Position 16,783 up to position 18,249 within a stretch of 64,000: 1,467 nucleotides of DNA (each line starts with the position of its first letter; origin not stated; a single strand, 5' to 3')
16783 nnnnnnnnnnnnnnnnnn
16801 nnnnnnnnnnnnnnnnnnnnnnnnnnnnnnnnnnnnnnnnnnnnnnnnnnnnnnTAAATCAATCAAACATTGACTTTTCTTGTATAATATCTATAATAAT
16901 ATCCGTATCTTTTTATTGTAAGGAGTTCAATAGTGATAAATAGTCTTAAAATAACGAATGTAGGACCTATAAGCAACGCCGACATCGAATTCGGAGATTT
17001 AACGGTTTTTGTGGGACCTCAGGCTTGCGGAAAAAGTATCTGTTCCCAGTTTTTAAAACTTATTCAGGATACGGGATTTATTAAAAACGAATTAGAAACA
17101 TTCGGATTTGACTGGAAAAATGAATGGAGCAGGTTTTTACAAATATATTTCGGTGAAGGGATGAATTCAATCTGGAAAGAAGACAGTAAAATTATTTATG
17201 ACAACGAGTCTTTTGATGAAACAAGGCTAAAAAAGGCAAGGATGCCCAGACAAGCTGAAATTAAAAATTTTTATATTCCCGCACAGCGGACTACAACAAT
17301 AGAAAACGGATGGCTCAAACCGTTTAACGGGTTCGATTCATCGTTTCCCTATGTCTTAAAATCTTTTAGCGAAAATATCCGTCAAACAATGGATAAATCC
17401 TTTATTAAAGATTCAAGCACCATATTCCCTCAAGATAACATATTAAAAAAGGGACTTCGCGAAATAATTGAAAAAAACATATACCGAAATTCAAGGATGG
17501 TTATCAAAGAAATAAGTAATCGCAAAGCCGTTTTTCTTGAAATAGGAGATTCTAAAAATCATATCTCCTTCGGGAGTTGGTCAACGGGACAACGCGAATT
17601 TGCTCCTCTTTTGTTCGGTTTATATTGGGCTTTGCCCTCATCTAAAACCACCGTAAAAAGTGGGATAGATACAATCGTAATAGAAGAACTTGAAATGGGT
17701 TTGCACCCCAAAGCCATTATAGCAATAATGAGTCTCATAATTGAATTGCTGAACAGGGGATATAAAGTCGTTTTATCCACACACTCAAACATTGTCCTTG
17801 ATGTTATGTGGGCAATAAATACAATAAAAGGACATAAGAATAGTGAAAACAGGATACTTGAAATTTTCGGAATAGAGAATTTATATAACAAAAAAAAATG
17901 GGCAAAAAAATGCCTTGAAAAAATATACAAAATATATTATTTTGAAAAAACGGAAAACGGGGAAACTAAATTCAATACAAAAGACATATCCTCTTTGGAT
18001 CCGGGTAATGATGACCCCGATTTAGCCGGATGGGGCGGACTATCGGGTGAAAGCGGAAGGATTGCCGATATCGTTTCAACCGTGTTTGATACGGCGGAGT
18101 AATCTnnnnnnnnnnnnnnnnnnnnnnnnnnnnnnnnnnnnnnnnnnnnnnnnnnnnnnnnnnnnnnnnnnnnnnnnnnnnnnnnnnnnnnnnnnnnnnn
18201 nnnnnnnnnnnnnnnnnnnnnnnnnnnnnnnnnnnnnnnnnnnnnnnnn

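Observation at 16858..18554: AT-rich two-gene insert: ABC/AAA_21-type ATPase plus a 148-aa unknown partner (candidate defence or abortive-infection-type module)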

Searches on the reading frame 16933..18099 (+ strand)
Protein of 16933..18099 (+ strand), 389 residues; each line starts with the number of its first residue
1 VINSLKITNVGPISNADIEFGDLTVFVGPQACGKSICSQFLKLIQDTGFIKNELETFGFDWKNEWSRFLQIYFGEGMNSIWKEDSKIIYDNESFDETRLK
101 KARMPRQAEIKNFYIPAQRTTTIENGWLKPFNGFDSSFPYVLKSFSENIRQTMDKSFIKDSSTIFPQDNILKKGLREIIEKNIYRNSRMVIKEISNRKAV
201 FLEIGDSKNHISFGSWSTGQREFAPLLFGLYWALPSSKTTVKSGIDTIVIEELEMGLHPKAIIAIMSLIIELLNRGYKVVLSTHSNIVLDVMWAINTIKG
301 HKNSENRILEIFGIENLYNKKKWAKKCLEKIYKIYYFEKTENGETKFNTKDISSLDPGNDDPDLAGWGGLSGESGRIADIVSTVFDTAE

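Call 4: search_protein_families(library=pfam, proteins=[window:16933-18099:+], max_evalue=0.1)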
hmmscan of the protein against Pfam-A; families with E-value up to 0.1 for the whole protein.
window:16933-18099:+ (389 aa): 3 families
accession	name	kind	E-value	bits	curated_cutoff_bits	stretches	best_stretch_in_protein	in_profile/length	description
PF13304.12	AAA_21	-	1.3e-16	62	27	1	23-290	1-304/304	AAA domain, putative AbiEii toxin, Type IV TA system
PF13175.12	AAA_15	-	1.4e-15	58.3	32.1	2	154-287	257-372/374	AAA ATPase domain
PF13476.12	AAA_23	-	0.056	14.5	27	0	4-87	1-65/201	AAA domain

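Call 5: search_protein_families(library=padloc, proteins=[window:16933-18099:+], max_evalue=1)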
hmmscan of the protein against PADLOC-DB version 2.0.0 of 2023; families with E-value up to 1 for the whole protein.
window:16933-18099:+ (389 aa): 57 families (the best 25 are shown)
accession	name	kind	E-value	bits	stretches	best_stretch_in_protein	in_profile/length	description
PDLC04710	PDC-M56A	-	1.2e-137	457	1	3-385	2-378/382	-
PDLC03878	NsnB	-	4.2e-20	70.8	1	1-316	1-307/345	-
PDLC02980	AriA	-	2.3e-18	65.2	1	23-290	1-304/304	-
PDLC02979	AriA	-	2.3e-18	65.1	2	164-288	252-372/373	-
PDLC02358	Old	-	3.3e-12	44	2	244-307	284-347/578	Old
PDLC04178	HEC-01A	-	1.4e-11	42.1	2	2-46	9-53/399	-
PDLC04175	HEC-01A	-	1.8e-11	41.7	2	246-293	270-316/363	-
PDLC04214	HEC-02A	-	8.7e-11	39.7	2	248-295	241-288/338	-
PDLC04033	PD-T4-4_A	-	2e-10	38.5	2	244-290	326-371/460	-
PDLC04664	PDC-M47A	-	2e-10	38.2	2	246-323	323-396/461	-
PDLC04179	HEC-01A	-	3.3e-10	37.6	2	246-292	361-408/459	-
PDLC04176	HEC-01A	-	9.8e-10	36.3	1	246-289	278-321/371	-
PDLC04177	HEC-01A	-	1.9e-09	35.1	2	248-292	300-343/393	-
PDLC04389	PDC-M07A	-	5e-09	33.7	1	240-292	321-374/443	-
PDLC04032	PD-T4-4_A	-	9.7e-09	32.7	2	246-315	348-415/474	-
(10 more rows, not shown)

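Call 8: search_protein_families(library=ncbifam, proteins=[window:16933-18099:+], max_evalue=1)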
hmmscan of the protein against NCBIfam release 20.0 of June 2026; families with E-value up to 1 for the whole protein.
window:16933-18099:+ (389 aa): 7 families
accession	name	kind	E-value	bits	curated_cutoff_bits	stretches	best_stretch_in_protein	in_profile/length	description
NF047739.1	antiphage_MADS3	equivalog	2.8e-08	33.3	420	2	246-302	338-392/427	methylation-associated defense system AAA family ATPase MAD3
NF041760.1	PtuA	equivalog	4.4e-06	25.9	500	1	151-291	283-422/524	retron Ec78 anti-phage system effector ATPase PtuA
TIGR00634.1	recN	equivalog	0.0097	14.9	407.85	1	1-43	1-44/563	DNA repair protein RecN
NF008233.0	PRK11000.1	equivalog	0.023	13.5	568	1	15-37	23-45/369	maltose/maltodextrin ABC transporter ATP-binding protein MalK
TIGR01166.1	cbiO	subfamily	0.065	12.7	211.8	1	246-285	147-186/190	cobalt ABC transporter, ATP-binding protein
TIGR00972.1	3a0107s01c2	equivalog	0.086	12.2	343.2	0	15-46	21-52/248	phosphate ABC transporter ATP-binding protein PstB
TIGR03522.1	GldA_ABC_ATP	equivalog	0.17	11.3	402.6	0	247-285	154-191/301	gliding motility-associated ABC transporter ATP-binding subunit GldA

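Call 9: search_protein_families(library=phrogs, proteins=[window:16933-18099:+], max_evalue=1)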
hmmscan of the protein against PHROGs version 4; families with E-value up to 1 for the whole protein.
window:16933-18099:+ (389 aa): 10 families
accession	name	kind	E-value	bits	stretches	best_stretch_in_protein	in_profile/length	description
phrog_14430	-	unknown function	2.1e-11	44.7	2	247-319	340-409/444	-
phrog_4747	-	unknown function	3.7e-09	37.2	2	248-305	337-395/610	-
phrog_3940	-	unknown function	1.3e-08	35.1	1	1-290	4-300/537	-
phrog_8323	-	unknown function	1e-06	28.6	1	2-344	51-416/623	-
phrog_13167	-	unknown function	1.4e-05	25.2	1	227-308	324-399/477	-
phrog_21420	-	unknown function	0.0038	16.8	1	246-290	527-571/654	-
phrog_5836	-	unknown function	0.052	12.4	1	247-291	308-352/1071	-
phrog_15306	-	unknown function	0.069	14.6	1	296-335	33-73/79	-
phrog_34902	-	DNA, RNA and nucleotide metabolism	0.15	13.2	1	32-90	77-131/149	Holliday junction resolvase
phrog_16734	-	unknown function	0.33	11.9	1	297-334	22-59/63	-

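Call 13: find_homologous_proteins(query=window:16933-18099:+, max_evalue=1e-10)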
Query window:16933-18099:+ (389 aa): 3429 proteins with E <= 1e-10 among 6691 candidates; the best 120 are listed.
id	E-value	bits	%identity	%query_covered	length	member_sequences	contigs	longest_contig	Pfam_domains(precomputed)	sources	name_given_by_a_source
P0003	9.7e-260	879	100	100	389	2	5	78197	PF13175.13,PF13304.13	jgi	jgi:predicted ATPase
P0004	6.5e-120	419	52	99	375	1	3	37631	PF13175.13,PF13304.13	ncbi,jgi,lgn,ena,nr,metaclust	ncbi:MAG: hypothetical protein A2Y33_02730 [Spirochaetes bacterium GWF1_51_8]|nr:MAG: hypothetical p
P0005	1.7e-114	401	53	98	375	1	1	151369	PF13175.13,PF13304.13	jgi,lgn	jgi:hypothetical protein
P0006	2.0e-113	397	47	99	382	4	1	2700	PF13175.13,PF13304.13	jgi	jgi:energy-coupling factor transporter ATP-binding protein EcfA2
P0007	3.4e-105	370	48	98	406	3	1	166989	PF13175.13,PF13304.13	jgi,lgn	jgi:hypothetical protein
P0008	1.6e-104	368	48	99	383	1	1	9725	PF13175.13,PF13304.13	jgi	-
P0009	8.0e-104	366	45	98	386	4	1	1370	PF13175.13,PF13304.13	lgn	-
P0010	1.1e-103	365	46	99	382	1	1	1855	PF13175.13,PF13304.13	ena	-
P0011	1.6e-103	365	45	98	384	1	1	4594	PF13175.13,PF13304.13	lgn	-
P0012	4.4e-103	363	43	100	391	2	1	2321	PF13175.13,PF13304.13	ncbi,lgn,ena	-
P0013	8.3e-103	362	44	100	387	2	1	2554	PF13175.13,PF13304.13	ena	-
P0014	3.9e-102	360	46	98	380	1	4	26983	PF13175.13,PF13304.13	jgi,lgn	jgi:hypothetical protein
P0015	4.1e-102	360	47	98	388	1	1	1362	PF13175.13,PF13304.13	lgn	-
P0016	8.7e-102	359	44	97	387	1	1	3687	PF13175.13,PF13304.13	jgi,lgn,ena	-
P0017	8.9e-102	359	46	100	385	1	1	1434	PF13175.13,PF13304.13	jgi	-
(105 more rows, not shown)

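Call 15: find_encoding_contigs(protein=P0003, flank=10000, max_places=6)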
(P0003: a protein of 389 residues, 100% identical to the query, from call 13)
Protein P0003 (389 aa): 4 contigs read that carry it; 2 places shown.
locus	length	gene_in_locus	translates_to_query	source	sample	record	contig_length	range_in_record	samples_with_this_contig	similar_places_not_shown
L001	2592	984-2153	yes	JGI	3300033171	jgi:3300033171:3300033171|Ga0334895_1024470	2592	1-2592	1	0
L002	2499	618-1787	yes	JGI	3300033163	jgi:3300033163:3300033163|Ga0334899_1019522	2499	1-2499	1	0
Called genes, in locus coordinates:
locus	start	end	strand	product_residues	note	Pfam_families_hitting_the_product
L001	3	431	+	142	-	?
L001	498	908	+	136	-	PF04304:DUF454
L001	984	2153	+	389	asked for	PF13175:AAA_15 (weak), PF13304:AAA_21, PF13175:AAA_15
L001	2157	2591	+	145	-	?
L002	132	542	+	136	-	PF04304:DUF454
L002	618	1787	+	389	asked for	PF13175:AAA_15 (weak), PF13304:AAA_21, PF13175:AAA_15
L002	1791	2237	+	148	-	-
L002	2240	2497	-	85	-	?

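Call 17: find_encoding_contigs(protein=P0004, flank=8000, max_places=3)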
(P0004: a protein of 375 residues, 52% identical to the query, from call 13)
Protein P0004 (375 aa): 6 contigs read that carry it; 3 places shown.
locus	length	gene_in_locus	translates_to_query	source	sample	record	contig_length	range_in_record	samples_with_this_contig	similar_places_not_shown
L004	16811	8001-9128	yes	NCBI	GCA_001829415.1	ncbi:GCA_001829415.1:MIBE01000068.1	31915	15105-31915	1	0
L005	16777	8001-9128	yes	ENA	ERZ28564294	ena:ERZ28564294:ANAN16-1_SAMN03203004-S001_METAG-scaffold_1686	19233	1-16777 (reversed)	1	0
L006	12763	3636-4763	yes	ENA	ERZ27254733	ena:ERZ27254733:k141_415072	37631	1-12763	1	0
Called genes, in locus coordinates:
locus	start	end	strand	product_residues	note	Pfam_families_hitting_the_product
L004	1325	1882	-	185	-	-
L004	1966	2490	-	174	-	-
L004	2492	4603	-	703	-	PF00209:SNF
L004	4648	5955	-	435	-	PF04326:SLFN_AlbA_2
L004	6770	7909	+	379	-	PF00285:Citrate_synt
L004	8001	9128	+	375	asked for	PF13175:AAA_15, PF13304:AAA_21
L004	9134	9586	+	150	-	-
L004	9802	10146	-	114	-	-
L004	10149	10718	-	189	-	-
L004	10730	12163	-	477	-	PF07228:SpoIIE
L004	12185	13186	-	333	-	PF05175:MTS (weak), PF13489:Methyltransf_23 (faint), PF13847:Methyltransf_31, PF08241:Methyltransf_11, PF08242:Methyltransf_12, PF13649:Methyltransf_25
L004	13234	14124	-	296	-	PF00990:GGDEF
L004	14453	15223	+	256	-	PF14099:Polysacc_lyase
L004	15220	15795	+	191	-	-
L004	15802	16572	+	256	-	PF12697:Abhydrolase_6, PF00561:Abhydrolase_1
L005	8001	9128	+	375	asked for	PF13175:AAA_15, PF13304:AAA_21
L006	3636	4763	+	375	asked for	PF13175:AAA_15, PF13304:AAA_21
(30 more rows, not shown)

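Call 18: find_encoding_contigs(protein=P0005, flank=8000, max_places=3)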
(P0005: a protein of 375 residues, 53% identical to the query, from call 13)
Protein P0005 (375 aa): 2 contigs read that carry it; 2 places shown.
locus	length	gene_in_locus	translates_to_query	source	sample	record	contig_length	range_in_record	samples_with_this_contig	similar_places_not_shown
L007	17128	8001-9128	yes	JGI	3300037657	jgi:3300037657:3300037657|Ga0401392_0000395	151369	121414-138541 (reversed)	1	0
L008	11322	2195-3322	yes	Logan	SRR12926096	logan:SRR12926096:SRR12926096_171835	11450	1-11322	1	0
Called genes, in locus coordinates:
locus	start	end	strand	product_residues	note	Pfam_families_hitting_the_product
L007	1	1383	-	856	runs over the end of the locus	PF02922:CBM_48 (weak), PF00128:Alpha-amylase, PF02806:Alpha-amylase_C (weak)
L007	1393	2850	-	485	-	-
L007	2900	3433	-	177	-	-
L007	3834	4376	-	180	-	-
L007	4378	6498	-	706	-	PF00209:SNF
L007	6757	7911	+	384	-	PF00285:Citrate_synt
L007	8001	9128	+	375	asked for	PF13304:AAA_21, PF13175:AAA_15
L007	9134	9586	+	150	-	-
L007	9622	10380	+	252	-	PF14099:Polysacc_lyase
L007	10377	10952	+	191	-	-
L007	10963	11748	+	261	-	PF00975:Thioesterase (weak), PF12697:Abhydrolase_6, PF00561:Abhydrolase_1, PF12146:Hydrolase_4 (weak)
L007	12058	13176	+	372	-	PF00988:CPSase_sm_chain, PF00117:GATase, PF07722:Peptidase_C26 (faint)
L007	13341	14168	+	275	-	PF01497:Peripla_BP_2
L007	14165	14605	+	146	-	-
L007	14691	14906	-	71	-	-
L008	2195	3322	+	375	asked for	PF13304:AAA_21, PF13175:AAA_15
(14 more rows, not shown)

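Call 25: find_related_loci(query=A2, collection=genome_contigs, flank=10000)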
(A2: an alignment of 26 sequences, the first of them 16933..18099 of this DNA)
Query A2 (389 aa) in genome_contigs; peptide patterns used: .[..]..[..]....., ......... (x = any residue, [..] = any of these).
600 stretches matched a pattern (row limit reached: there are more); 580 encode a relative of the query (tblastn E <= 1e-3); the best 80 are kept; 80 distinct loci.
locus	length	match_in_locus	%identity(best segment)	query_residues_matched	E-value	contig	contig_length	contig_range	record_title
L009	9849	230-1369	43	2-386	5e-107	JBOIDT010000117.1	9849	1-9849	MAG: Gammaproteobacteria bacterium isolate SD8035_maxbin2.bin.2 NODE_672_length_9849_cov_29.613043, whole genome shotgun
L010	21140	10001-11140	45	2-385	2e-105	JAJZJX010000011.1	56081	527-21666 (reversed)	MAG: bacterium isolate LSA5.bin80 NODE_662_length_56081_cov_12.585266, whole genome shotgun sequence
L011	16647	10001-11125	42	1-382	6e-103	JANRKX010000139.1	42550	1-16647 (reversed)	MAG: Acidobacteriota bacterium isolate bins.235 k141_2277927, whole genome shotgun sequence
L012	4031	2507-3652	42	2-389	8e-104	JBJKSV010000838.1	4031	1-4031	MAG: Limisphaerales bacterium isolate Bin_90 S1Ck127_929753_flag_1_multi_4.0000_len_4031, whole genome shotgun sequence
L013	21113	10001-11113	44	5-382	2e-102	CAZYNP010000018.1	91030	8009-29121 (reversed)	MAG TPA_asm: uncultured Cytophagia bacterium isolate binchicken_co274_472 genome assembly, contig: NODE_622_length_91030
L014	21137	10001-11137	41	1-389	2e-101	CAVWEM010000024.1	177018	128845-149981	MAG: uncultured Gammaproteobacteria bacterium isolate MFD01476.bin.2.76 genome assembly, contig: contig_8386, whole geno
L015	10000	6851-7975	42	1-382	9e-102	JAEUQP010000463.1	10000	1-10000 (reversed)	MAG: Acidobacteria bacterium isolate new MAG-254 k141_4155621, whole genome shotgun sequence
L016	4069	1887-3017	43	2-384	3e-101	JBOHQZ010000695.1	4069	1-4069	MAG: bacterium isolate SD8033_maxbin2.bin.2_sub NODE_9919_length_4069_cov_3.339168, whole genome shotgun sequence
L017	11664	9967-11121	46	5-384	3e-100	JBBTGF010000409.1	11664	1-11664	MAG: Elusimicrobiota bacterium isolate H32-bin141_1 H32_bin141_1_000000000409, whole genome shotgun sequence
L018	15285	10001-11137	40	4-389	2e-100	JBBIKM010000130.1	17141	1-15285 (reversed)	MAG: bacterium isolate BQS170218_bin_186 NODE_1173_length_17141_cov_4.724745, whole genome shotgun sequence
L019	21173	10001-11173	42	2-388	3e-100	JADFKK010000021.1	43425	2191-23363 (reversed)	MAG: Planctomycetota bacterium isolate B47T1L10 B47T1L10_NODE828, whole genome shotgun sequence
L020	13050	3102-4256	43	2-388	5e-100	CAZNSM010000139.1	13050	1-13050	MAG TPA_asm: uncultured Pirellulales bacterium isolate binchicken_co43_162 genome assembly, contig: NODE_8557_length_130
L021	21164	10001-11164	43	2-389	2e-99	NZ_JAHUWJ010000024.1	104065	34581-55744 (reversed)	Chitinophaga sp. sic0106 NODE_24_length_104065_cov_40.481402, whole genome shotgun sequence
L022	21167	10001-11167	41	1-385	1e-99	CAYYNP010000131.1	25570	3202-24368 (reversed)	MAG TPA_asm: uncultured Planctomycetaceae bacterium isolate SRP077602_co5_509 genome assembly, contig: NODE_9575_length_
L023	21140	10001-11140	42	2-386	2e-99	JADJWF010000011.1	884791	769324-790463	MAG: Verrucomicrobia bacterium isolate Kalu_18-Q3-R12-55_BAT3C.19 tig00440528-10-8833740, whole genome shotgun sequence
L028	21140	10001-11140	40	1-389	2e-98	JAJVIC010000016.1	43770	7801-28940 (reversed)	MAG: Bacteroidia bacterium isolate Bin_39 c_000000002464, whole genome shotgun sequence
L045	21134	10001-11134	41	4-389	4e-95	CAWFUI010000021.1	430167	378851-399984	MAG: uncultured Planctomycetota bacterium isolate MFD09495.bin.2.49 genome assembly, contig: contig_6087, whole genome s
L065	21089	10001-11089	41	5-375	1e-93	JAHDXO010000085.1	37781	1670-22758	MAG: Pirellulaceae bacterium isolate PLA7 NODE_1899_length_37781_cov_9.790569, whole genome shotgun sequence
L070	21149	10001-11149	39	2-389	2e-93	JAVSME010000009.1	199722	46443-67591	MAG: Bellilinea sp. isolate OMB012 c_000000000010, whole genome shotgun sequence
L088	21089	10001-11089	41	5-375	2e-92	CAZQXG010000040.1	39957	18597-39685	MAG TPA_asm: uncultured Alcaligenaceae bacterium isolate binchicken_co95_139 genome assembly, contig: NODE_337_length_39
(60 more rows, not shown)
